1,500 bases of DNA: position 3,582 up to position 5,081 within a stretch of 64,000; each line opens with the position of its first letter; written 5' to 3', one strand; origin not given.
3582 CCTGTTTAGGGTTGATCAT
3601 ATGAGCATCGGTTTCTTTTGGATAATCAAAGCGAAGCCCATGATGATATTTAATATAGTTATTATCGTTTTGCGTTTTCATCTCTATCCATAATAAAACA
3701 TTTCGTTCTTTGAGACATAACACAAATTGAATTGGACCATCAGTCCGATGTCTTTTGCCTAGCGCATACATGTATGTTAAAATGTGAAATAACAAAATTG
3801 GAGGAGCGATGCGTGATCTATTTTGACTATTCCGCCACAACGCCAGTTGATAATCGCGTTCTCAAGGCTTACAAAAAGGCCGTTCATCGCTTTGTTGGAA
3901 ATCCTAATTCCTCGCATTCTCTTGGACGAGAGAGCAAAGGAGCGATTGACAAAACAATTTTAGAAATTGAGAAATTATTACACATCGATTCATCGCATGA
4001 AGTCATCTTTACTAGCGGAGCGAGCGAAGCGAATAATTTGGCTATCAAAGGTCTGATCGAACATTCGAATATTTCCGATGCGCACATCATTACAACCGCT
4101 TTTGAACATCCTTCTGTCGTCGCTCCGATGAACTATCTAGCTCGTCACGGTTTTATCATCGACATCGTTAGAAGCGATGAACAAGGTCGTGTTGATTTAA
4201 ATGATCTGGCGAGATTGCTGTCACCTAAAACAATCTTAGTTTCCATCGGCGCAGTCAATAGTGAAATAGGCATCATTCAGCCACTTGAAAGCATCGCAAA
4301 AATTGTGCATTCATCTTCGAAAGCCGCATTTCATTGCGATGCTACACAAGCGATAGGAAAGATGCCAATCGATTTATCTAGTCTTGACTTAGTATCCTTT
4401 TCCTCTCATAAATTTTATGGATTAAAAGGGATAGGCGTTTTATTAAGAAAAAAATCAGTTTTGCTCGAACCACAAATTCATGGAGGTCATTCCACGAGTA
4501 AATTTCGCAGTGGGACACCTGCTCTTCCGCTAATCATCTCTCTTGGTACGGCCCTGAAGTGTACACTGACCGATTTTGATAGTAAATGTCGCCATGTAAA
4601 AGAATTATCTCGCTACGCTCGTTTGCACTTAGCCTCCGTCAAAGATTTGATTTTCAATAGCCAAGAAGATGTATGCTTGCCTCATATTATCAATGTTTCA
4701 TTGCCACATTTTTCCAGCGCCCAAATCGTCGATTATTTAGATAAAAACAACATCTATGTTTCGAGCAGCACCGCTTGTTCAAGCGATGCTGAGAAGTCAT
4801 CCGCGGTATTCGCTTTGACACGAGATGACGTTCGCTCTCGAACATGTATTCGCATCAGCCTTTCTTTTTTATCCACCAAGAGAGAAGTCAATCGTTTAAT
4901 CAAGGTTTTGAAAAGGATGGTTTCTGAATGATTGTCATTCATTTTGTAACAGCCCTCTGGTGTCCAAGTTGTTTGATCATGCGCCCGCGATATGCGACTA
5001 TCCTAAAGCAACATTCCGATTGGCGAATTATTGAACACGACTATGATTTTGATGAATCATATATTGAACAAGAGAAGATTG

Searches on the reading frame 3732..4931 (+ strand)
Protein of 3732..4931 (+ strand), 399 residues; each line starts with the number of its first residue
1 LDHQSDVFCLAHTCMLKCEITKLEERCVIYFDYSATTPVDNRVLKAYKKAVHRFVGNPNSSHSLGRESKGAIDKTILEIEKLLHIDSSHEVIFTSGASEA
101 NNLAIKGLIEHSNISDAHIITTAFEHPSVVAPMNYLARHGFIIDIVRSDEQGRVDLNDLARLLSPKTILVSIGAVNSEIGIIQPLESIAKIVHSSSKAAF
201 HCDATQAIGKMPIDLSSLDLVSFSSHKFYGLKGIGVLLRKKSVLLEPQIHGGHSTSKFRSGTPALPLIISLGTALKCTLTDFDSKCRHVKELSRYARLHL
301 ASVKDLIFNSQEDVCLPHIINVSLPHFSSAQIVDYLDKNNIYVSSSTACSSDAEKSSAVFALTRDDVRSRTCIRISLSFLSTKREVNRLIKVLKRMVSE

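Call 66: search_protein_families(library=pfam, proteins=[window:3732-4931:+], max_evalue=0.00001)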
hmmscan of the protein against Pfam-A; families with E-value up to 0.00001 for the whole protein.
window:3732-4931:+ (399 aa): 1 family
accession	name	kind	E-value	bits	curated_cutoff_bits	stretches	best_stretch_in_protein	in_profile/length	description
PF00266.25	Aminotran_5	-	8.9e-74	249.1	21.5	1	29-389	1-371/371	Aminotransferase class-V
